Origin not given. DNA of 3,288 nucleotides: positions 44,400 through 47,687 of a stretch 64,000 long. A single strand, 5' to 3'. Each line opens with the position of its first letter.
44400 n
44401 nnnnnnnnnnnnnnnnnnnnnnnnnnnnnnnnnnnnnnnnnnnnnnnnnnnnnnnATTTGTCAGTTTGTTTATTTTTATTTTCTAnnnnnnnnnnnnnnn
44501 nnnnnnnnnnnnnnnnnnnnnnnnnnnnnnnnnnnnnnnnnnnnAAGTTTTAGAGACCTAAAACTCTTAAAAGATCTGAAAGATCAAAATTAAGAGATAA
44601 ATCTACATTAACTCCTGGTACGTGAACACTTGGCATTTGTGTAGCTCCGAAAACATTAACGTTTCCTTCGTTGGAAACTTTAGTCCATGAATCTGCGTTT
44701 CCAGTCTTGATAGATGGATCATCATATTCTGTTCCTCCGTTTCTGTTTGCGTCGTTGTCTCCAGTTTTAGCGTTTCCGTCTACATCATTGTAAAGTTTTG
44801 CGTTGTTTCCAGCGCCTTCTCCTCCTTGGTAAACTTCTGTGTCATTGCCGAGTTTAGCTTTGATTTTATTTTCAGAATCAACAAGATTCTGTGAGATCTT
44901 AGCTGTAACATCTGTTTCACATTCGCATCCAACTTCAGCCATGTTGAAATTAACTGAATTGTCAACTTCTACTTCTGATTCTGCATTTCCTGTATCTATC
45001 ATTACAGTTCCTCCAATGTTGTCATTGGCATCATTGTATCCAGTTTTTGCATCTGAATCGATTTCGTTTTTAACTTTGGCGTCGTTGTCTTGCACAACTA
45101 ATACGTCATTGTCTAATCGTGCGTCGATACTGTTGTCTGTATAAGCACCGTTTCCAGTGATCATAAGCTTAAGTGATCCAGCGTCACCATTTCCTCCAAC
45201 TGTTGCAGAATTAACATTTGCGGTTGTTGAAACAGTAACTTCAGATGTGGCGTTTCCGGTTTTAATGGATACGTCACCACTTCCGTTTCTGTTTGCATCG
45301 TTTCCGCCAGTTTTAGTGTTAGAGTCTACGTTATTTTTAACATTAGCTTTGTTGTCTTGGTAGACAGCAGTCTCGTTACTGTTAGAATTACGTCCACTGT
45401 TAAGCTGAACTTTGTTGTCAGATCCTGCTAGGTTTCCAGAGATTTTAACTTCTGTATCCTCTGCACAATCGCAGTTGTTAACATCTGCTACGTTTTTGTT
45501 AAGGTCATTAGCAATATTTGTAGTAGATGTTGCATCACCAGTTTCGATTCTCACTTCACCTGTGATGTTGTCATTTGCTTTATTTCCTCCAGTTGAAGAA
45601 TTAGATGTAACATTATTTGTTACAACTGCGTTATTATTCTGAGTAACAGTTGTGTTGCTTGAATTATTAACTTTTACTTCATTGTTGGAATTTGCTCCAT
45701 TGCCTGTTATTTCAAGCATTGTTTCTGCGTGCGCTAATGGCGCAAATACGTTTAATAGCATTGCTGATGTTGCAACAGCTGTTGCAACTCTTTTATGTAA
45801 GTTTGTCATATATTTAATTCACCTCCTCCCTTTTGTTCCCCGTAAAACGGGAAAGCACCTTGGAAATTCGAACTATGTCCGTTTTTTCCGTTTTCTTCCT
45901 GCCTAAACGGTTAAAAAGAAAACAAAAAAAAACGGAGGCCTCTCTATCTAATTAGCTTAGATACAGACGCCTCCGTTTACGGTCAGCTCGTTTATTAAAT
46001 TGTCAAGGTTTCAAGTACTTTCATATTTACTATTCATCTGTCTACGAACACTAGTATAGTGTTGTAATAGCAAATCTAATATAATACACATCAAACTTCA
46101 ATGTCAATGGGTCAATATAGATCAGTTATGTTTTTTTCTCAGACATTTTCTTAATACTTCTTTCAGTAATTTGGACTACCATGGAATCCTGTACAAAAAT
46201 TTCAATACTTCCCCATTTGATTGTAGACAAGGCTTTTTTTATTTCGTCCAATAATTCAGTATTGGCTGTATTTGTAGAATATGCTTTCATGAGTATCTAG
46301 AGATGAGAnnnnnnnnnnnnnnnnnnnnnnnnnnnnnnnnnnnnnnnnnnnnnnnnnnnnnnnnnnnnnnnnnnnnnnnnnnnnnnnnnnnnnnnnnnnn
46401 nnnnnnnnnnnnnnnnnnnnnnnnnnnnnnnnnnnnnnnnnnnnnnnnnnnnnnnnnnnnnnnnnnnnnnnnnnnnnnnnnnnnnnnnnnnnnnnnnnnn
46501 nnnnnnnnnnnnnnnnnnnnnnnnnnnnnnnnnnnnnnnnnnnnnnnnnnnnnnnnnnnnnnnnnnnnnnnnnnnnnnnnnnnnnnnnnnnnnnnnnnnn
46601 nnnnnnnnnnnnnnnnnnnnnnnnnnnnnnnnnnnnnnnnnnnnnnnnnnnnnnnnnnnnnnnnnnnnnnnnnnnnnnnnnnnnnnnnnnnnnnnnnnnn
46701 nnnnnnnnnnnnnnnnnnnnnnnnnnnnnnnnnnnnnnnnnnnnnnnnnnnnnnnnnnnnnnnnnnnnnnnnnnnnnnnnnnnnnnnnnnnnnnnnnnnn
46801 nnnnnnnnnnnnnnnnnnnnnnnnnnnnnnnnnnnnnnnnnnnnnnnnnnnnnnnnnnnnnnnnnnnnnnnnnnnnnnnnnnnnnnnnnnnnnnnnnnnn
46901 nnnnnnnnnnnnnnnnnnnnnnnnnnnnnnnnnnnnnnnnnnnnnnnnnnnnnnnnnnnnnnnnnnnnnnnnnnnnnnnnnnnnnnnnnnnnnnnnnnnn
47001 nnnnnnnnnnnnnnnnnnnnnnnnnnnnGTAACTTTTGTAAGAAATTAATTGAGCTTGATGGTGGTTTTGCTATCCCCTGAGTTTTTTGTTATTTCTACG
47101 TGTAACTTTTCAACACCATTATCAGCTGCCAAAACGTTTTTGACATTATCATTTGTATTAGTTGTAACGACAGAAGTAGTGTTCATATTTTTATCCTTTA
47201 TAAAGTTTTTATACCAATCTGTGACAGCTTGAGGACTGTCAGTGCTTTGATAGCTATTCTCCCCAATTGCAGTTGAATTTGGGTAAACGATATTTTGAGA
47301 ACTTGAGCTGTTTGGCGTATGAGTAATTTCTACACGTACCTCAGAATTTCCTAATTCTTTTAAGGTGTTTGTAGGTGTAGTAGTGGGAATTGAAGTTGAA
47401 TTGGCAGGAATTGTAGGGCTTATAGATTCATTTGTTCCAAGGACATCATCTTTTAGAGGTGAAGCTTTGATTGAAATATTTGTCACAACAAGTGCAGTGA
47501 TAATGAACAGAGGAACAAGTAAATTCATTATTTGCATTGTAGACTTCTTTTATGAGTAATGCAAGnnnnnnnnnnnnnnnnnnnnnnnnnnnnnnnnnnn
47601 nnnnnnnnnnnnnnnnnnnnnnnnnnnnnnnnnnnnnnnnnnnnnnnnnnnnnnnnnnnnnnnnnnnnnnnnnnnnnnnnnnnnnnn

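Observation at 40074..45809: Sortase operon with three paralogous Asn/Thr/Gly-rich repeat proteins of an unrecognised module family; only one carries LPXTG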

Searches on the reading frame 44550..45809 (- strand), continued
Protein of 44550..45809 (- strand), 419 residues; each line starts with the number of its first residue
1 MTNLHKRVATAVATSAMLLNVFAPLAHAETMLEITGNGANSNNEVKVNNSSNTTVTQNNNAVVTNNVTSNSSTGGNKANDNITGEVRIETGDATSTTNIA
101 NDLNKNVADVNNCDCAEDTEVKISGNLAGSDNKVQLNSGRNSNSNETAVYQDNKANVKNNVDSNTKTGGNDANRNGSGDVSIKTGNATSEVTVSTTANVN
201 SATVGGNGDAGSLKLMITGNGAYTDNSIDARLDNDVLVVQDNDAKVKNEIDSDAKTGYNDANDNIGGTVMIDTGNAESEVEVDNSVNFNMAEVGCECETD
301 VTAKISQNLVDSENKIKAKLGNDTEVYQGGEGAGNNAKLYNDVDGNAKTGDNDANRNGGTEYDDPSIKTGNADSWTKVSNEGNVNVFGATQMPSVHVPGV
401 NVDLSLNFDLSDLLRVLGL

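Call 32: search_protein_families(library=pfam, alignment_id=A1, max_evalue=10)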
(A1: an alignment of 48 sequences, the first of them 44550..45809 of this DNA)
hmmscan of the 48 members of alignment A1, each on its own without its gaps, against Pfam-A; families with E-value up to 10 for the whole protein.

A. member 1, window:44550-45809:- (419 aa): 1 family
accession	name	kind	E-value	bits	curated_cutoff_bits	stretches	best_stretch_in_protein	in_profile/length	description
PF24153.1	Meg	-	0.12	13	27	1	1-66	1-63/88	Maternally expressed gene family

B. families by the number of members that match (of 48 scanned): 28 families (the first 25 are shown)
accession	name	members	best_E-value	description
PF06536.16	Av_adeno_fibre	2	0.069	Avian adenovirus fibre, N-terminal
PF08191.17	LRR_adjacent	2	0.3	LRR adjacent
PF24582.1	DUF7609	2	0.48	Domain of unknown function (DUF7609)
PF22043.2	DUF6935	1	3.9e-06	Domain of unknown function (DUF6935)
PF13714.12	PEP_mutase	1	0.017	Phosphoenolpyruvate phosphomutase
PF16241.10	DUF4900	1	0.041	Domain of unknown function (DUF4900)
PF04728.18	LPP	1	0.081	Lipoprotein leucine-zipper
PF24153.1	Meg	1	0.12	Maternally expressed gene family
PF01137.26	RTC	1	0.13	RNA 3'-terminal phosphate cyclase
PF24344.1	PH_23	1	0.13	PH domain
PF23177.1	bHLH_IRO3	1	0.15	Iron-related transcription factor 3 bHLH domain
PF15603.11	Imm74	1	0.17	Immunity protein 74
PF09626.15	DHC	1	0.25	Dihaem cytochrome c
PF13699.11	eCIS_core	1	0.28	eCIS core domain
PF19770.4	DUF6256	1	0.29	Family of unknown function (DUF6256)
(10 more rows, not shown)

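Call 87: find_encoding_contigs(protein=P0001, flank=1000, max_places=2)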
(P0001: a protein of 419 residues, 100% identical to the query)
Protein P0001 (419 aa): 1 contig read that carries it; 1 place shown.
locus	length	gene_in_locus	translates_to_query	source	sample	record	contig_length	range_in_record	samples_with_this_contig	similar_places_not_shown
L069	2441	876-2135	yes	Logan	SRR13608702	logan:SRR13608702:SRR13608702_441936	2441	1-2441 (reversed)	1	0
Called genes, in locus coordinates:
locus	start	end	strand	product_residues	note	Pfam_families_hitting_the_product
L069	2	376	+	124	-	?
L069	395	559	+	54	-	PF10055:DUF2292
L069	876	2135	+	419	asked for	-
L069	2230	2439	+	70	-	?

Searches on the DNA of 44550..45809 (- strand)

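Call 76: search_rna_families(sources=[L015, L023, L054, L011], threshold=evalue, max_evalue=0.1)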
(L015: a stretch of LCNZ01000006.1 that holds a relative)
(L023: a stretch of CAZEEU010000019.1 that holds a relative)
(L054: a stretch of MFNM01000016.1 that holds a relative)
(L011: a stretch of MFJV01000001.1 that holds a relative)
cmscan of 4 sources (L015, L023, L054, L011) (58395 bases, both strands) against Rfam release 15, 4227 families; matches with E-value up to 0.1: 0.
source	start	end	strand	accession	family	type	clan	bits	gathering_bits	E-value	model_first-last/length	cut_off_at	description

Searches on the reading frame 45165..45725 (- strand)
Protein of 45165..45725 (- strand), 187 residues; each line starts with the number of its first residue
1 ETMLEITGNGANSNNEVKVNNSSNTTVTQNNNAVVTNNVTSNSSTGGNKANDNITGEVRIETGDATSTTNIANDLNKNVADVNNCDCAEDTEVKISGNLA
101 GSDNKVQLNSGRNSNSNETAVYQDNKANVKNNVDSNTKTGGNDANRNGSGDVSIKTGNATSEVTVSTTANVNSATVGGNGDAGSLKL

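Call 41: predict_structure(alignment_id=A3)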
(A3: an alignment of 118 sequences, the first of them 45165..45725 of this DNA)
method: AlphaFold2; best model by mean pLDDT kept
length: 187 residues; sequences in the alignment: 118
mean_pLDDT: 49.4   pTM: 0.29
mean pLDDT of the five models: 49.4, 45.6, 43.2, 41.7, 37.9
residues with pLDDT >= 90: 0; 70-90: 0; 50-70: 91; < 50: 96
segments of 3 or more residues with pLDDT < 50: 1-15, 17-33, 37-39, 76-87, 97-102, 113-121, 176-187
pLDDT, mean of each block of 10 residues (from residue 1): 43 45 41 46 50 57 53 46 47 51 51 47 52 52 57 59 53 48 36
secondary structure, 60 per line:
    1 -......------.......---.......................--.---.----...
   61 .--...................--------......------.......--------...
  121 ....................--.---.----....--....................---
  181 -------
elements in order: E2-7 E14-20 E24-46 E58-61 E64-82 E91-96 E103-109 E118-140 E152-155 E158-177

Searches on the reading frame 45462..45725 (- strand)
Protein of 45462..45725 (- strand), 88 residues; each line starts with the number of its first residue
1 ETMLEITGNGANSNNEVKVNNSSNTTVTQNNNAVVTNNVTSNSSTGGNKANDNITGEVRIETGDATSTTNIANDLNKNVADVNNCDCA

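Call 47: search_solved_structures(query=A4, max_evalue=10)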
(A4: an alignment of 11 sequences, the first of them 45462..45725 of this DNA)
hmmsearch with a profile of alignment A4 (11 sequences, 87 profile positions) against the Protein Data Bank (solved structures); distinct sequences matched with E-value up to 10: 0.

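Call 51: search_protein_representatives(alignment_id=A4)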
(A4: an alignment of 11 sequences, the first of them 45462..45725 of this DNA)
Query: 11 sequences, 87 profile positions. Proteins with E-value up to 0.001 (for the whole library): 3298; up to 1e-10: 2211; up to 1e-30: 788. The best 150 are listed.
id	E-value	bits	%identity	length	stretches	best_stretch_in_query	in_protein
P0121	1.2e-91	317.4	-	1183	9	8-80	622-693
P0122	1.3e-91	317.3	-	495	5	2-84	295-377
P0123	4.4e-89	309.2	-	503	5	4-85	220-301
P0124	1.0e-85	298.4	-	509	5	4-84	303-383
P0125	7.8e-85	295.6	-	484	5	2-83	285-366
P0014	1.9e-84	294.3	-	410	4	2-85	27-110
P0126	4.2e-82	286.8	-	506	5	2-85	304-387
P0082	6.2e-82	286.3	-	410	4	3-87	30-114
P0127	2.8e-79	277.8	-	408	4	3-87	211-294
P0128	1.9e-78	275.1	-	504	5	2-84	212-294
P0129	2.2e-78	274.9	-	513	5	3-84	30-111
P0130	2.0e-77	271.8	-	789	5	2-83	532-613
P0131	3.5e-77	271.1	-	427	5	2-82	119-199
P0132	7.5e-77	270.0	-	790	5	5-81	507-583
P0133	1.1e-76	269.5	-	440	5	2-87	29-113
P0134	4.1e-76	267.6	-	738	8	3-82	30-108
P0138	6.3e-75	263.8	-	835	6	2-84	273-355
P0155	8.9e-71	250.5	-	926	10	2-77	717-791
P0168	1.3e-69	246.8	-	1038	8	3-80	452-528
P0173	8.2e-69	244.2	-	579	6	7-77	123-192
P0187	1.5e-66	236.9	-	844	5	3-83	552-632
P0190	2.5e-66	236.2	-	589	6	5-77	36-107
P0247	1.3e-60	217.9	-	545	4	10-83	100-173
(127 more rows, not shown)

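Call 52: search_protein_families(library=pfam, proteins=[P0121, P0134, P0155, P0168, P0173, P0190, P0122, P0138, P0247, P0187], max_evalue=0.01)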
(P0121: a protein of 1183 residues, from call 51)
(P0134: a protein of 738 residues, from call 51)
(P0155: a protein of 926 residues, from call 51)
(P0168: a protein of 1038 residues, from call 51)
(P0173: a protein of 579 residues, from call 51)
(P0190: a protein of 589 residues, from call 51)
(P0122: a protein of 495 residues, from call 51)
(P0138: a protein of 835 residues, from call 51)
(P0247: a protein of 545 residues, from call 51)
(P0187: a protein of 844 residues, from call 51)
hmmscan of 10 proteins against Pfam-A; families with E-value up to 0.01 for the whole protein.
P0121 (1183 aa): 0 families

P0134 (738 aa): 1 family
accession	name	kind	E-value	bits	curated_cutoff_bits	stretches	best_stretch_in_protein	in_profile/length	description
PF24110.1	DUF7385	-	0.0033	17.5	28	0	554-570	18-34/72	Family of unknown function (DUF7385)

P0155 (926 aa): 0 families

P0168 (1038 aa): 0 families

P0173 (579 aa): 0 families

P0190 (589 aa): 0 families

P0122 (495 aa): 0 families

P0138 (835 aa): 0 families

P0247 (545 aa): 0 families

P0187 (844 aa): 0 families

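Call 53: list_cluster_members(proteins=[P0121, P0134, P0155, P0168, P0173, P0122, P0123, P0001, P0247, P0190])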
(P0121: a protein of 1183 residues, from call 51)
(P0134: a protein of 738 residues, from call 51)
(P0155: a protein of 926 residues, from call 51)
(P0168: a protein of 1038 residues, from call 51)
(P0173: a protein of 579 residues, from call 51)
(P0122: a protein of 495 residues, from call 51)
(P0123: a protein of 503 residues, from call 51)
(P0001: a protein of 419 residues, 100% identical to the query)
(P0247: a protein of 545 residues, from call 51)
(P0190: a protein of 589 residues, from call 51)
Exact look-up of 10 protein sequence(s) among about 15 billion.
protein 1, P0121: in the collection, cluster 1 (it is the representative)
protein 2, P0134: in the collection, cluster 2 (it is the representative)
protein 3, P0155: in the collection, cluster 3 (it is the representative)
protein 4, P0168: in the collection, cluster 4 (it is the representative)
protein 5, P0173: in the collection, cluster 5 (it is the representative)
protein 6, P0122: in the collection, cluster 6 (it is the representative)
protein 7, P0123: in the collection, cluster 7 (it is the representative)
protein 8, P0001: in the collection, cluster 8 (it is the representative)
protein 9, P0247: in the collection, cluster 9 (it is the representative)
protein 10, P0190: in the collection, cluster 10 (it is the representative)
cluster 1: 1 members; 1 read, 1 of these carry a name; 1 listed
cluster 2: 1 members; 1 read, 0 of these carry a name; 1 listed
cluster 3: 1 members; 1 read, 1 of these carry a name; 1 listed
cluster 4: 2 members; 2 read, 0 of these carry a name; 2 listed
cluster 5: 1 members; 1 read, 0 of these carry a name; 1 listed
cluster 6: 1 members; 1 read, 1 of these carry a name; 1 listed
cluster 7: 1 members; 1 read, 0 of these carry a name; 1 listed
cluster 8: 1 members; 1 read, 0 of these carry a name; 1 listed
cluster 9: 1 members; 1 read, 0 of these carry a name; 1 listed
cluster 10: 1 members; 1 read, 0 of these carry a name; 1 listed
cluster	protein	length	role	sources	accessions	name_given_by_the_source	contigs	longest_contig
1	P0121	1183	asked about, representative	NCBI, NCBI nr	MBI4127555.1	MAG: hypothetical protein HY459_00640 [Parcubacteria group bacterium] | hypothetical protein [Parcubacteria group bacterium]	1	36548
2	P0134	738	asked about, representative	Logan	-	-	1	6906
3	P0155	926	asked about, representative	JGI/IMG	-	hypothetical protein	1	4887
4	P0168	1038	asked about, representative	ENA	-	-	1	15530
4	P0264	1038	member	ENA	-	-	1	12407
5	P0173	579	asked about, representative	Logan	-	-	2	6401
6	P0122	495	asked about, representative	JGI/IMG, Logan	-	hypothetical protein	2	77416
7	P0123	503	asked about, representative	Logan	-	-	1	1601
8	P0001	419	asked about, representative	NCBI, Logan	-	-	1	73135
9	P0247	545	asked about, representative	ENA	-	-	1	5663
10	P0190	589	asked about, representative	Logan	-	-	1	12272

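Call 88: find_encoding_contigs(protein=P0121, flank=8000, max_places=1)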
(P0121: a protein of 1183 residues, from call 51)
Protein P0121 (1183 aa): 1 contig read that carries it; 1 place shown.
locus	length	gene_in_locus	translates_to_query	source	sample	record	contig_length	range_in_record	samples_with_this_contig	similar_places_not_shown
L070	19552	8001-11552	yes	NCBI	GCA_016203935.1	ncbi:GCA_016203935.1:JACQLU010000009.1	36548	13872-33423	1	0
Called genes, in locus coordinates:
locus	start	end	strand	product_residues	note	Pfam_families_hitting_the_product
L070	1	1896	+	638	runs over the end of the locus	PF03717:PBP_dimer, PF00905:Transpeptidase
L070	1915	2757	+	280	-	PF00763:THF_DHG_CYH, PF02882:THF_DHG_CYH_C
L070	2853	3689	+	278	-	PF00188:CAP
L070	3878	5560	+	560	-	PF00082:Peptidase_S8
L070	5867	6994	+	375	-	-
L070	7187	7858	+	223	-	-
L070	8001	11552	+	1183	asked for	-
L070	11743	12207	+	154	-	PF03449:GreA_GreB_N, PF01272:GreA_GreB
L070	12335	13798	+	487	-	PF01336:tRNA_anti-codon, PF00152:tRNA-synt_2, PF01409:tRNA-synt_2d (faint)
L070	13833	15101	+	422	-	PF02403:Seryl_tRNA_N, PF00587:tRNA-synt_2b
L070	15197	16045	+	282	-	PF08478:POTRA_1 (faint)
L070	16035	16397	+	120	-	-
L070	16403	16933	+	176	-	PF02643:DUF192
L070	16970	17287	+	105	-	PF00829:Ribosomal_L21p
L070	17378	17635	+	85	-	-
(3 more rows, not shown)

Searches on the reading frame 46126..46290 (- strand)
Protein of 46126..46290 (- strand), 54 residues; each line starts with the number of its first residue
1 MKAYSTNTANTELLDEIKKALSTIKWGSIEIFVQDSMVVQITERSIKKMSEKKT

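Call 24: search_protein_families(library=pfam, proteins=[window:46126-46290:-], max_evalue=1)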
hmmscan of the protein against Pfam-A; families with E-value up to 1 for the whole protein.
window:46126-46290:- (54 aa): 3 families
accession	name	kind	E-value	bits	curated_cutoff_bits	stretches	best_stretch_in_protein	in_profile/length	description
PF10055.14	DUF2292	-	1.3e-09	37.9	22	1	14-41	2-29/37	Uncharacterized small protein (DUF2292)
PF09793.14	AD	-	0.032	14.6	23.4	1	10-40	34-64/90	Anticodon-binding domain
PF03500.18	Cellsynth_D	-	0.13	12.9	23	1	11-36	42-67/110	Cellulose synthase subunit D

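Call 78: search_solved_structures(query=window:46126-46290:-, max_evalue=10)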
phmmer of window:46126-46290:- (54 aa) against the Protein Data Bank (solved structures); distinct sequences matched with E-value up to 10: 2.
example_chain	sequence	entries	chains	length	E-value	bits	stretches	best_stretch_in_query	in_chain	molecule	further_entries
1use_A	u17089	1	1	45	0.074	16.8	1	9-35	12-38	VASODILATOR-STIMULATED PHOSPHOPROTEIN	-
1usd_A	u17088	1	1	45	0.15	15.9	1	9-35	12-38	VASODILATOR-STIMULATED PHOSPHOPROTEIN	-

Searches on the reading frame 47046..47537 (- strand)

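Call 3: search_protein_families(library=pfam, proteins=[window:47046-47537:-], max_evalue=1)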
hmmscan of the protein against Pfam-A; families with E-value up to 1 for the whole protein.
window:47046-47537:- (163 aa): 2 families
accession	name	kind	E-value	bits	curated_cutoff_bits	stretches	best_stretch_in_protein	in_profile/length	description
PF01087.27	GalP_UDP_transf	-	0.042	14.7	22.1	1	69-127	42-100/184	Galactose-1-phosphate uridyl transferase, N-terminal domain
PF04375.19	HemX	-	0.21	11.6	25.9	1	92-140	98-146/236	HemX, putative uroporphyrinogen-III C-methyltransferase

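Call 4: search_protein_families(library=ncbifam, proteins=[window:47046-47537:-], max_evalue=1)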
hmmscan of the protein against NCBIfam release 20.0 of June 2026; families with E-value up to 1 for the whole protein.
window:47046-47537:- (163 aa): 3 families
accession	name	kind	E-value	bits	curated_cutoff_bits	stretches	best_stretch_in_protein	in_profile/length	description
NF033184.1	B3_Acin_new1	exception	0.006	15.7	580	1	79-137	187-244/283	putative subclass B3 metallo-beta-lactamase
NF048003.1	GTA_spike_fiber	domain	0.013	16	36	1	48-93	106-151/182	phage head spike fiber domain-containing protein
NF009888.0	PRK13348.1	subfamily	0.094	11.7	297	1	77-135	145-203/302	HTH-type transcriptional regulator ArgP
